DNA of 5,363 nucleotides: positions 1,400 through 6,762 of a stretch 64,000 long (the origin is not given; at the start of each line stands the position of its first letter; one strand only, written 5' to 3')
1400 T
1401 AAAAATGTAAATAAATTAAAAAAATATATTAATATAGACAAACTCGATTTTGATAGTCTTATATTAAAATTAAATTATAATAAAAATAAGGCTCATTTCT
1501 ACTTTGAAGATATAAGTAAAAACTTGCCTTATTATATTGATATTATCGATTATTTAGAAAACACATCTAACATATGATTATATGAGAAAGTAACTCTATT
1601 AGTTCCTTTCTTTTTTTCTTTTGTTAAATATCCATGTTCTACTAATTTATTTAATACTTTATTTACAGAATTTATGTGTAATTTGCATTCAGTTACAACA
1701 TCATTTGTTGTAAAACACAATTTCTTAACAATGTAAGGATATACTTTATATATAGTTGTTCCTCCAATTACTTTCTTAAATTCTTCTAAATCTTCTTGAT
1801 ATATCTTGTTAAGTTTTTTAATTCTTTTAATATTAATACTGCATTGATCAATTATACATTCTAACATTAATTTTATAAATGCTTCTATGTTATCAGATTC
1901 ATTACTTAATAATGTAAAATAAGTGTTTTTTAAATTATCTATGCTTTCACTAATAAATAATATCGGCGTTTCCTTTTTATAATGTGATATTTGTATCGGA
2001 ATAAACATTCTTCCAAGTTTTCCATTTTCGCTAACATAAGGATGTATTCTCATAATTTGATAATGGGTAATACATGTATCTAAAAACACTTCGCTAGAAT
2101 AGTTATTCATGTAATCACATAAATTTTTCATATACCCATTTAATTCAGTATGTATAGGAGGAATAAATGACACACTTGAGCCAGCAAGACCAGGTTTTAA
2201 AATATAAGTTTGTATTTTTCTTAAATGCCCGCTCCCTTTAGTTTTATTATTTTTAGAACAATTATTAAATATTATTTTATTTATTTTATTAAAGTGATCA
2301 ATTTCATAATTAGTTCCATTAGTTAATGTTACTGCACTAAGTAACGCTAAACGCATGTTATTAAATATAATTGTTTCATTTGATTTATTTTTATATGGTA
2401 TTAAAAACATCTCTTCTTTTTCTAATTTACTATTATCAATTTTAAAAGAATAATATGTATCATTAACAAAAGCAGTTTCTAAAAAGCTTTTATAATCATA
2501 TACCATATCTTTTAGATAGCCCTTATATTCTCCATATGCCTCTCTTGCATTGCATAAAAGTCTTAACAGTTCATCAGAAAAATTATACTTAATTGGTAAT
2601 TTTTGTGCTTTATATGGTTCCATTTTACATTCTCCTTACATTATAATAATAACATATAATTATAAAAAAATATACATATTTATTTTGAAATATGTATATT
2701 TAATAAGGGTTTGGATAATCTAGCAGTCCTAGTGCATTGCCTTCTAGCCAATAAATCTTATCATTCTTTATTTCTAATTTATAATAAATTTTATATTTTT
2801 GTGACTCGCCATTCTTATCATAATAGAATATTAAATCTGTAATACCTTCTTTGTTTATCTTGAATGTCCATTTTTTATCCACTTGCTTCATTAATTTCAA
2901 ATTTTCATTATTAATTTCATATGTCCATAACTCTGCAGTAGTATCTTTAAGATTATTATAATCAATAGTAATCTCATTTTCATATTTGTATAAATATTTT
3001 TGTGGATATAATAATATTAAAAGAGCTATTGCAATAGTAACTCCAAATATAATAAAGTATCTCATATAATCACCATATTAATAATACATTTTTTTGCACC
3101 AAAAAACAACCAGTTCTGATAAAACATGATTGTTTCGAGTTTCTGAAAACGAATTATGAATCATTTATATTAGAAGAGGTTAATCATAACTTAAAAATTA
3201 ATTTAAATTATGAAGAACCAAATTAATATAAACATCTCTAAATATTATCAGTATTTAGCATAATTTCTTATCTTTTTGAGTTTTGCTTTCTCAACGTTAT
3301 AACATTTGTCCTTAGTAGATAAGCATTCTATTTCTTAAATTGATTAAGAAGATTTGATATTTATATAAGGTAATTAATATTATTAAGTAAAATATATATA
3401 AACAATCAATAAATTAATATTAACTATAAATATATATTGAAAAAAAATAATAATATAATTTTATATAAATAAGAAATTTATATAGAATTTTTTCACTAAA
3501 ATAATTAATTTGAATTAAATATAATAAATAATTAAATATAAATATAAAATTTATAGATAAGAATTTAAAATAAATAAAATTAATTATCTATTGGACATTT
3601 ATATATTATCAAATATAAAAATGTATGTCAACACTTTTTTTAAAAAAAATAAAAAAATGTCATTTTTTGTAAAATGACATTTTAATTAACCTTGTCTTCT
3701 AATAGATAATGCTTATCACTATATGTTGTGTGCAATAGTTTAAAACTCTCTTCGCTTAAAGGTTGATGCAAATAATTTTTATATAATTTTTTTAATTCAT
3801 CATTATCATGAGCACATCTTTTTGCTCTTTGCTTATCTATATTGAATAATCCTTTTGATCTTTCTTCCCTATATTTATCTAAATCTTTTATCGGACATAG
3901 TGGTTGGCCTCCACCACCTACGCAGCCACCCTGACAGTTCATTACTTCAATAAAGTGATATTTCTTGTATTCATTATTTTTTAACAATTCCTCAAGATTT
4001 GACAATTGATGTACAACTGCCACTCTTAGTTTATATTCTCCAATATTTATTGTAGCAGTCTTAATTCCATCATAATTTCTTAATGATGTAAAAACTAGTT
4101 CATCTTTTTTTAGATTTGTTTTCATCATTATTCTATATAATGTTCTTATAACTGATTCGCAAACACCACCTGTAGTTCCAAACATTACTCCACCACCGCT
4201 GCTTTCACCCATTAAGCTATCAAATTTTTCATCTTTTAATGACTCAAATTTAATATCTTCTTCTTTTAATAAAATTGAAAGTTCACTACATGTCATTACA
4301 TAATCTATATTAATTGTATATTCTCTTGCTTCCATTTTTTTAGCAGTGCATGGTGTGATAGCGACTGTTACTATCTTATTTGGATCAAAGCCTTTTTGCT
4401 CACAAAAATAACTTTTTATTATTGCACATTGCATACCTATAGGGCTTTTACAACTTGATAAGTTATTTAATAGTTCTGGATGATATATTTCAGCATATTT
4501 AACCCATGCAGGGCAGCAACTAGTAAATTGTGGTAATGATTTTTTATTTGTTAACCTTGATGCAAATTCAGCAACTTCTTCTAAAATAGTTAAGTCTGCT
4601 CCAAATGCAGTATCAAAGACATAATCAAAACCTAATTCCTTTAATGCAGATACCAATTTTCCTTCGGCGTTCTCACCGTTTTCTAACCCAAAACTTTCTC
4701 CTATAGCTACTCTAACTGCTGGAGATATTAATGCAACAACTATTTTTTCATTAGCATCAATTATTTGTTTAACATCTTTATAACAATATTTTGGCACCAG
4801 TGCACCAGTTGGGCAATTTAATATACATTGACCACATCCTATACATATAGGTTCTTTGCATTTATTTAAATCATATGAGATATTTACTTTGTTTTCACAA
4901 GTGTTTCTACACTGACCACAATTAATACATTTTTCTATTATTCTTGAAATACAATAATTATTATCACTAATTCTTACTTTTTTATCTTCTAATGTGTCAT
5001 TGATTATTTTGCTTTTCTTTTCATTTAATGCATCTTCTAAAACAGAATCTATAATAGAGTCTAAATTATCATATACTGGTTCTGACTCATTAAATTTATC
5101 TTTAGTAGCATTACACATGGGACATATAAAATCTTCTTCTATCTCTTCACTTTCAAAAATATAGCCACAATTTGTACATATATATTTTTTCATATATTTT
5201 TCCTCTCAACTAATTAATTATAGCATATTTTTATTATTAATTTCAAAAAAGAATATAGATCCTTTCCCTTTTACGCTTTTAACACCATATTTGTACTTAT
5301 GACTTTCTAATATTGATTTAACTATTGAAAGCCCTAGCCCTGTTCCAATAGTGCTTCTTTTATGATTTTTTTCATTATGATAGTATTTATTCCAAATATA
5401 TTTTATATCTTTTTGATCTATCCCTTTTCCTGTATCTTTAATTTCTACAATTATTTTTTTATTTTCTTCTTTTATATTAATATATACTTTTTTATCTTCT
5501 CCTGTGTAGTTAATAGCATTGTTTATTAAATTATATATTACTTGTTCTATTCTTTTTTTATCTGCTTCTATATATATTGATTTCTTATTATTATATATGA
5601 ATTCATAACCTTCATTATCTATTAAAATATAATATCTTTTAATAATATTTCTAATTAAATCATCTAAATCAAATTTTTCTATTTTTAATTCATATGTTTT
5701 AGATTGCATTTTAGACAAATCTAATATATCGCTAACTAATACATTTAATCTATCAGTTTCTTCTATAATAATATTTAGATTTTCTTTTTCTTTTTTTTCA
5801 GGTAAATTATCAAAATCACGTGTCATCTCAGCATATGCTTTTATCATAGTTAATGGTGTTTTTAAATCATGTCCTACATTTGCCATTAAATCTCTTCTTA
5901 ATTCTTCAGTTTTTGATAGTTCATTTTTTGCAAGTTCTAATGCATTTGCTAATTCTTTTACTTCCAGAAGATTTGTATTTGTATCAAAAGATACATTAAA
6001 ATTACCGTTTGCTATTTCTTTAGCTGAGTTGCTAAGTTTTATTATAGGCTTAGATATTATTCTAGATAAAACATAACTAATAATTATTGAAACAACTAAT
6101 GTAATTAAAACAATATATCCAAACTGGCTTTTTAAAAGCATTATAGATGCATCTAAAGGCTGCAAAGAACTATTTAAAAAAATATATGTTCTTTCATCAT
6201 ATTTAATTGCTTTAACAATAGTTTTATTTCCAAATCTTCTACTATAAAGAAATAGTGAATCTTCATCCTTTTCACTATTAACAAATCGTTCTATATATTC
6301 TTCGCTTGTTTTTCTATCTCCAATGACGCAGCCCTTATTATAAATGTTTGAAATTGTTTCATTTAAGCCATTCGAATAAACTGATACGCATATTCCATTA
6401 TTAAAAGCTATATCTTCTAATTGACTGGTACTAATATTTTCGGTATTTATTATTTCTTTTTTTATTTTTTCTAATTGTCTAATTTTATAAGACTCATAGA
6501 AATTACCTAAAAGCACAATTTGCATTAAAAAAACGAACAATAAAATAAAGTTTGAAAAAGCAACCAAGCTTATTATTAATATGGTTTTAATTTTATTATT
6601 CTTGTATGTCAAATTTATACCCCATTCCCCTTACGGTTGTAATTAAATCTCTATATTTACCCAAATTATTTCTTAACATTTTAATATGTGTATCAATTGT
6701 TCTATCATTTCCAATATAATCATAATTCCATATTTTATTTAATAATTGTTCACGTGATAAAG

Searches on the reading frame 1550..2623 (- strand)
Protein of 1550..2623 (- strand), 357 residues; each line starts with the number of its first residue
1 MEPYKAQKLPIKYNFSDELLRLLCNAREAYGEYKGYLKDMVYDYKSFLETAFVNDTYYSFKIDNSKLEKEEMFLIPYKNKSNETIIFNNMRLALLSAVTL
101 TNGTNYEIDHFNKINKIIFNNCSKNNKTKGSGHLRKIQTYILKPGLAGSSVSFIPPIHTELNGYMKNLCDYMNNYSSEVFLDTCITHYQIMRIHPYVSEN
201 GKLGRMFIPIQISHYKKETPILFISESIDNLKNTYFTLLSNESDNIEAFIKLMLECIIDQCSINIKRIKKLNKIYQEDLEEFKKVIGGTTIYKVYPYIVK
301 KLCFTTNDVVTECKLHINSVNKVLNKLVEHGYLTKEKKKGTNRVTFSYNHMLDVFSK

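Call 34: search_protein_families(library=pfam, max_evalue=1e-8, proteins=[window:1550-2623:-])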
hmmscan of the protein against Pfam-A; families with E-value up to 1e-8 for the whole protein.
window:1550-2623:- (357 aa): 1 family
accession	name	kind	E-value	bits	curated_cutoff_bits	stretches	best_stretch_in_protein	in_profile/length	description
PF02661.23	Fic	-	2e-10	41.8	24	1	108-208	4-89/93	Fic/DOC family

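Call 37: find_encoding_contigs(protein=window:1550-2623:-, flank=10000, max_places=3)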
Protein window:1550-2623:- (357 aa): 6 contigs read that carry it; 3 places shown.
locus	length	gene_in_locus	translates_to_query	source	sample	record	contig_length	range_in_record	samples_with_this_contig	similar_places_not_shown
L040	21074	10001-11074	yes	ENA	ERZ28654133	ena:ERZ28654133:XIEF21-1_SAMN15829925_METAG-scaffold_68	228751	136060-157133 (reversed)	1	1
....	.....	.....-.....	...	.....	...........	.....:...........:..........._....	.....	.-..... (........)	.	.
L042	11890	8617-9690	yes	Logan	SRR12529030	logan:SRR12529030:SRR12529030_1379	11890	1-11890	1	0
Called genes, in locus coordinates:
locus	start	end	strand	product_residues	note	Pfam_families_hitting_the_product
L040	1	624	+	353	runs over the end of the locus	PF03462:PCRF, PF00472:RF-1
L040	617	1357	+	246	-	PF13489:Methyltransf_23 (weak), PF05175:MTS, PF06325:PrmA, PF13847:Methyltransf_31, PF08241:Methyltransf_11, PF08242:Methyltransf_12 (weak), PF13649:Methyltransf_25, PF07669:Eco57I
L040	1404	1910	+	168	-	PF09551:Spore_II_R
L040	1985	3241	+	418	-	PF00275:EPSP_synthase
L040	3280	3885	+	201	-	-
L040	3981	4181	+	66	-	PF01197:Ribosomal_L31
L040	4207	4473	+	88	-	-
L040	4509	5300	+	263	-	-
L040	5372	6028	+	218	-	PF00072:Response_reg, PF00486:Trans_reg_C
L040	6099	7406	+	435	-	PF00672:HAMP (weak), PF00512:HisKA, PF02518:HATPase_c, PF13589:HATPase_c_3 (faint)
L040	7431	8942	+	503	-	PF00037:Fer4 (faint), PF21349:RUBY_RBDX, PF02906:Fe_hyd_lg_C, PF02256:Fe_hyd_SSU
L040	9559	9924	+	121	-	-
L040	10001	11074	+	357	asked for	PF02661:Fic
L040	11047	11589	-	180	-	-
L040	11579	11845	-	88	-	PF12844:HTH_19 (weak), PF01381:HTH_3, PF13443:HTH_26 (weak)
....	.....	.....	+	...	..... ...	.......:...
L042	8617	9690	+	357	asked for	PF02661:Fic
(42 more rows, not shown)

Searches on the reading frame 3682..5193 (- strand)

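Call 34: search_protein_families(library=pfam, max_evalue=1e-8, proteins=[window:3682-5193:-])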
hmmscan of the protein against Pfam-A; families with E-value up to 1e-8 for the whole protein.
window:3682-5193:- (503 aa): 3 families
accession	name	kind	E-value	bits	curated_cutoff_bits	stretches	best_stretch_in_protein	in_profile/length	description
PF02906.19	Fe_hyd_lg_C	-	1.1e-87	294.2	22.1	1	150-428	1-245/245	Iron only hydrogenase large subunit, C-terminal domain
PF02256.22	Fe_hyd_SSU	-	3.4e-18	65.9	24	1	439-494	1-56/56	Iron hydrogenase small subunit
PF21349.2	RUBY_RBDX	-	2.7e-09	36.7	26.5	1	4-34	1-29/30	Rubrerythrin, rubredoxin-like domain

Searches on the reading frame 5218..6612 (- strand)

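Call 34: search_protein_families(library=pfam, max_evalue=1e-8, proteins=[window:5218-6612:-])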
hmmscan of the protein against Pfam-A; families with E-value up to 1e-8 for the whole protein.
window:5218-6612:- (464 aa): 2 families
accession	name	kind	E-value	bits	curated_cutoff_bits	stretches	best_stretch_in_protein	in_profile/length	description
PF02518.31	HATPase_c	-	2.5e-22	79.8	26.4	1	351-459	2-108/111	Histidine kinase-, DNA gyrase B-, and HSP90-like ATPase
PF00512.31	HisKA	-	2e-17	63.4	26.9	1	239-304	2-65/66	His Kinase A (phospho-acceptor) domain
